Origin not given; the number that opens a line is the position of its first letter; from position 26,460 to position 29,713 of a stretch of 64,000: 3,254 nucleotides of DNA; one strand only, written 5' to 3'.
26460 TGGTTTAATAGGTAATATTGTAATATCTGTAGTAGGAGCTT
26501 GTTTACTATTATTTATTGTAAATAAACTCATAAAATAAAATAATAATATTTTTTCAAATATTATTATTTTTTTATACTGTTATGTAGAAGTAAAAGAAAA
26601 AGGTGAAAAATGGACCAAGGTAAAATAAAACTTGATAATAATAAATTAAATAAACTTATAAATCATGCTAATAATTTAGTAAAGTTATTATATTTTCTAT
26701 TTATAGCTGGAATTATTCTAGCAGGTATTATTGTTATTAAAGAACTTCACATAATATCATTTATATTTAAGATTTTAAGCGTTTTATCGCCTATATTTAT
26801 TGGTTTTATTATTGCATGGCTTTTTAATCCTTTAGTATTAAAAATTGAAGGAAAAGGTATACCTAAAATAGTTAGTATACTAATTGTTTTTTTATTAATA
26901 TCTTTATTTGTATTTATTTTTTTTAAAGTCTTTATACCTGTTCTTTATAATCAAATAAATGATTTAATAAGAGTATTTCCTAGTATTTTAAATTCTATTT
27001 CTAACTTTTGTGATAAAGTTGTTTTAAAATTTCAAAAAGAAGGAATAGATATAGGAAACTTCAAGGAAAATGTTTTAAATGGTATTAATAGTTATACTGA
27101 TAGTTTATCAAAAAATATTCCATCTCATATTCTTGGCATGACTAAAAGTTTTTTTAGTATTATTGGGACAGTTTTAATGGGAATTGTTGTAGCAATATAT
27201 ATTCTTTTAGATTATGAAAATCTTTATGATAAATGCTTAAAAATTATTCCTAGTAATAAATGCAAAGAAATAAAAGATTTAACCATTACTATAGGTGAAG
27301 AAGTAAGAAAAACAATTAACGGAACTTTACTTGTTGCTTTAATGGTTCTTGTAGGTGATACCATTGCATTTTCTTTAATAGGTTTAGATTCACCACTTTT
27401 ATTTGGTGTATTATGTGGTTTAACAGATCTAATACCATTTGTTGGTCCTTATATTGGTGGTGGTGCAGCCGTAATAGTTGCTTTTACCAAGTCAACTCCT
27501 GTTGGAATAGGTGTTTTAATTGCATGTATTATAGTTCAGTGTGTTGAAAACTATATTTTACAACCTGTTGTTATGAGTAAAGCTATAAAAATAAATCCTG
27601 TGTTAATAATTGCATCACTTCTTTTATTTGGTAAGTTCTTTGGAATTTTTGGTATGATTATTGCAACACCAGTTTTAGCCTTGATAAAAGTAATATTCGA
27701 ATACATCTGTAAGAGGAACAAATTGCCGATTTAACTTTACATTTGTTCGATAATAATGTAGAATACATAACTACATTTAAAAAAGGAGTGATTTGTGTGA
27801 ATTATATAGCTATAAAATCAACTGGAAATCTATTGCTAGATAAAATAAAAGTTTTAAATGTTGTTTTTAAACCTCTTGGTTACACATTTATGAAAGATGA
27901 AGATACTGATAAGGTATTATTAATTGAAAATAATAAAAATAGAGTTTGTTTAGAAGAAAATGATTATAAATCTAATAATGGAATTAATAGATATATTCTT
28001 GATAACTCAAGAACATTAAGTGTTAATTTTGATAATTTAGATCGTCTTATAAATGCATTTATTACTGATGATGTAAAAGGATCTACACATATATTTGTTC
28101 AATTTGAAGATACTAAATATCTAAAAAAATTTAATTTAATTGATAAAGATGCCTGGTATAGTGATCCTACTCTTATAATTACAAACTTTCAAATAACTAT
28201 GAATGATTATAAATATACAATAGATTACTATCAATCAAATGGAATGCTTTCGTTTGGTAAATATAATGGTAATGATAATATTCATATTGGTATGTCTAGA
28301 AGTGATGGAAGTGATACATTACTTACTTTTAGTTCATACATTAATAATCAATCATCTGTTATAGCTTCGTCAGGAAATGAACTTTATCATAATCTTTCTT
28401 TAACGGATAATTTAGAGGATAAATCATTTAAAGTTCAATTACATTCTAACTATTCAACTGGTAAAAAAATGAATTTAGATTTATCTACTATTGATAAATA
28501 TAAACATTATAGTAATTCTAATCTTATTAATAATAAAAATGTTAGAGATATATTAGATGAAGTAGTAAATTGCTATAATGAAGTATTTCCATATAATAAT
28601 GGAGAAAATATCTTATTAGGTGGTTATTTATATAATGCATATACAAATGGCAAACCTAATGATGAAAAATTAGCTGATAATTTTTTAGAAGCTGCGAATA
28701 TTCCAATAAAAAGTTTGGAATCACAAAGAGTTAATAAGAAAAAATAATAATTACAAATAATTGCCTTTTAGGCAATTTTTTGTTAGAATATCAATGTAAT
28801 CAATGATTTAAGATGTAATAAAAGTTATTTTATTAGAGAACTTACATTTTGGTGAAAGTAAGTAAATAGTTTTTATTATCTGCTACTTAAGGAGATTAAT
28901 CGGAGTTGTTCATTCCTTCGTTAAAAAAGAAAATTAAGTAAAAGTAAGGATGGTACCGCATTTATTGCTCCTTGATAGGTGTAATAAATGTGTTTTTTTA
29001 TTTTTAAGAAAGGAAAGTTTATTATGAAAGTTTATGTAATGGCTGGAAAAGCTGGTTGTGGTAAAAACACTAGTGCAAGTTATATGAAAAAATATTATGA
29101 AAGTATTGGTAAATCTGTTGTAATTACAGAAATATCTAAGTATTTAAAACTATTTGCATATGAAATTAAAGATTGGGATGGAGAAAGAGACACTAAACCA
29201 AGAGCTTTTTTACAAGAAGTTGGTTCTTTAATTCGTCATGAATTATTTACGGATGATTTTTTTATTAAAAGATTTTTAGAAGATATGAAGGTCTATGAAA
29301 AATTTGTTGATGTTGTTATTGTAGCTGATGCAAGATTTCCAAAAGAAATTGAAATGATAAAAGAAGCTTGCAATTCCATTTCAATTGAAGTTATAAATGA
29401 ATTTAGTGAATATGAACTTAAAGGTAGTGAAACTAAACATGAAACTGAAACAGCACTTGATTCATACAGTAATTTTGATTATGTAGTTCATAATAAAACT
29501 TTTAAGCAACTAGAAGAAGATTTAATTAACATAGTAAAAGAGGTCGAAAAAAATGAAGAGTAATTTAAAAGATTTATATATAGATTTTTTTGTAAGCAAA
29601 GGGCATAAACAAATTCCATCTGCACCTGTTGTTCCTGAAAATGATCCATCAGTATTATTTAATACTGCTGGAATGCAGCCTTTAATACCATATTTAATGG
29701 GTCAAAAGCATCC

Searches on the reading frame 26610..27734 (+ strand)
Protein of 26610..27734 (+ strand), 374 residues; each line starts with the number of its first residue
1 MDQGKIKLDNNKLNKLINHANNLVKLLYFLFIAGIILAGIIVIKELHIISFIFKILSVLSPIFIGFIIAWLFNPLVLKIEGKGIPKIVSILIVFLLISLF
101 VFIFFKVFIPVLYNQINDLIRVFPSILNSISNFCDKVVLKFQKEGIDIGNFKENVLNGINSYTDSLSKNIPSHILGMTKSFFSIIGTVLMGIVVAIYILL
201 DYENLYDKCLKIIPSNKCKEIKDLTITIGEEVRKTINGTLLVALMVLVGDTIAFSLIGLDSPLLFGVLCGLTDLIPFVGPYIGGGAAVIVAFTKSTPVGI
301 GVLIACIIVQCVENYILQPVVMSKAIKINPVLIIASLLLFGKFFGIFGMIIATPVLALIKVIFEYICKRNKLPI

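Call 10: search_protein_families(library=pfam, proteins=[window:26610-27734:+], max_evalue=0.01)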
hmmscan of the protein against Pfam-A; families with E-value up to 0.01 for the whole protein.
window:26610-27734:+ (374 aa): 1 family
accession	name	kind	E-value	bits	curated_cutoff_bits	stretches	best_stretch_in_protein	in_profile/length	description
PF01594.21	AI-2E_transport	-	1.9e-59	201.9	34.3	1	40-365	5-325/327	AI-2E family transporter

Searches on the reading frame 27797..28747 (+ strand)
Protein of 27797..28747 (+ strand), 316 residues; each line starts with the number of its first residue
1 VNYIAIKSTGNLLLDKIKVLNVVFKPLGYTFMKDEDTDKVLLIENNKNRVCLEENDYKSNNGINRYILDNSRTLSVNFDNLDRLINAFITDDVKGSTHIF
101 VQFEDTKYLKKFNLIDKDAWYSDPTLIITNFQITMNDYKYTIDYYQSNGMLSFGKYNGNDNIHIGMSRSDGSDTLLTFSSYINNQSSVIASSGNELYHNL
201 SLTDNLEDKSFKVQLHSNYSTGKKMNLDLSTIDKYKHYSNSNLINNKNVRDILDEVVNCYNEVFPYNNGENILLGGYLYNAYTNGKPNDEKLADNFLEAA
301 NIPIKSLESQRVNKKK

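Call 10: search_protein_families(library=pfam, proteins=[window:27797-28747:+], max_evalue=0.01)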
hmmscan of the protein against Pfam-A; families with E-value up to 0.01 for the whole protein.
window:27797-28747:+ (316 aa): 0 families

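Call 64: search_protein_families(library=phrogs, proteins=[window:27797-28747:+], max_evalue=0.01)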
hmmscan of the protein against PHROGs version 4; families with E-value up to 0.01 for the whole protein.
window:27797-28747:+ (316 aa): 0 families

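Call 81: find_homologous_proteins(query=window:27797-28747:+, max_evalue=0.001)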
Query window:27797-28747:+ (316 aa): 2 proteins with E <= 0.001 among 927 candidates.
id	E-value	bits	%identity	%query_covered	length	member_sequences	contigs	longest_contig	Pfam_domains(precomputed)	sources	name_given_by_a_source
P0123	4.1e-195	665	97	100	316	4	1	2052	-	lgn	-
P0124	7.2e-21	93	30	100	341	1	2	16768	-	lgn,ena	-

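Call 82: find_encoding_contigs(protein=P0124, flank=8000, max_places=2)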
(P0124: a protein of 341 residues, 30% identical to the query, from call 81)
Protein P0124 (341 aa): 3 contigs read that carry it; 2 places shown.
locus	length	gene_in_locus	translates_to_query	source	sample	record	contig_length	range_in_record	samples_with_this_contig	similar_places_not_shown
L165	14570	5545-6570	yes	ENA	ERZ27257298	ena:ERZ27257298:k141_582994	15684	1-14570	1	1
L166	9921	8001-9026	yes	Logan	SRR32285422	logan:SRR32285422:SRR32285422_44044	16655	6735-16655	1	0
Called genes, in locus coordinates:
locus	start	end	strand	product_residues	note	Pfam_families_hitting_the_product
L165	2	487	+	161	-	?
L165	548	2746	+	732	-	PF23139:OB_YrrC, PF14490:HHH_RecD2, PF13086:AAA_11 (weak), PF13604:AAA_30, PF20720:nSTAND3 (weak), PF13245:AAA_19, PF18335:SH3_13, PF13538:UvrD_C_2, +1 more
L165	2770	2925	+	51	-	-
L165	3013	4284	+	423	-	-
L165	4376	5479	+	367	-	PF01594:AI-2E_transport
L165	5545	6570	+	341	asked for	-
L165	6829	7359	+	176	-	PF21448:DNMK (faint)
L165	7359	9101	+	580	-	PF01411:tRNA-synt_2c, PF07973:tRNA_SAD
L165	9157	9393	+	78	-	PF06135:IreB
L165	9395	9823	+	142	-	PF03652:RuvX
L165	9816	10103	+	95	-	PF06949:DUF1292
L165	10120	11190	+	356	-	PF02618:YceG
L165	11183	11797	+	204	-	PF01596:Methyltransf_3, PF02390:Methyltransf_4 (faint), PF01135:PCMT (weak), PF02527:GidB (faint), PF13578:Methyltransf_24 (weak)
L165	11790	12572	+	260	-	PF01136:Peptidase_U32 (weak)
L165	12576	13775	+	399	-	PF01136:Peptidase_U32, PF16325:Peptidase_U32_C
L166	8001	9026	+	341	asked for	-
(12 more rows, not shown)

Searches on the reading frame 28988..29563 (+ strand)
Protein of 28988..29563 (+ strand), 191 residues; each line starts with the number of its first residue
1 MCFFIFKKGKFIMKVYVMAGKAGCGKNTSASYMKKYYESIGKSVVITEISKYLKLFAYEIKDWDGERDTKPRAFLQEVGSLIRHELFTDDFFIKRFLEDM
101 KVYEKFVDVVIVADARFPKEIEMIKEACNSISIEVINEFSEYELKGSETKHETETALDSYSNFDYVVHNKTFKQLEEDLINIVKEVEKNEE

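Call 10: search_protein_families(library=pfam, proteins=[window:28988-29563:+], max_evalue=0.01)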
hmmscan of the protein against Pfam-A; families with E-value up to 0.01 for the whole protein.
window:28988-29563:+ (191 aa): 2 families
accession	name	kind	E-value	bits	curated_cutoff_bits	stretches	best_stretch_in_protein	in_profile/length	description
PF21448.3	DNMK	-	4.4e-07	30.2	27.1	1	72-170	131-223/232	Deoxynucleotide monophosphate kinase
PF04275.20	P-mevalo_kinase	-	0.0013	19.1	33.8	0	19-128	2-112/114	Phosphomevalonate kinase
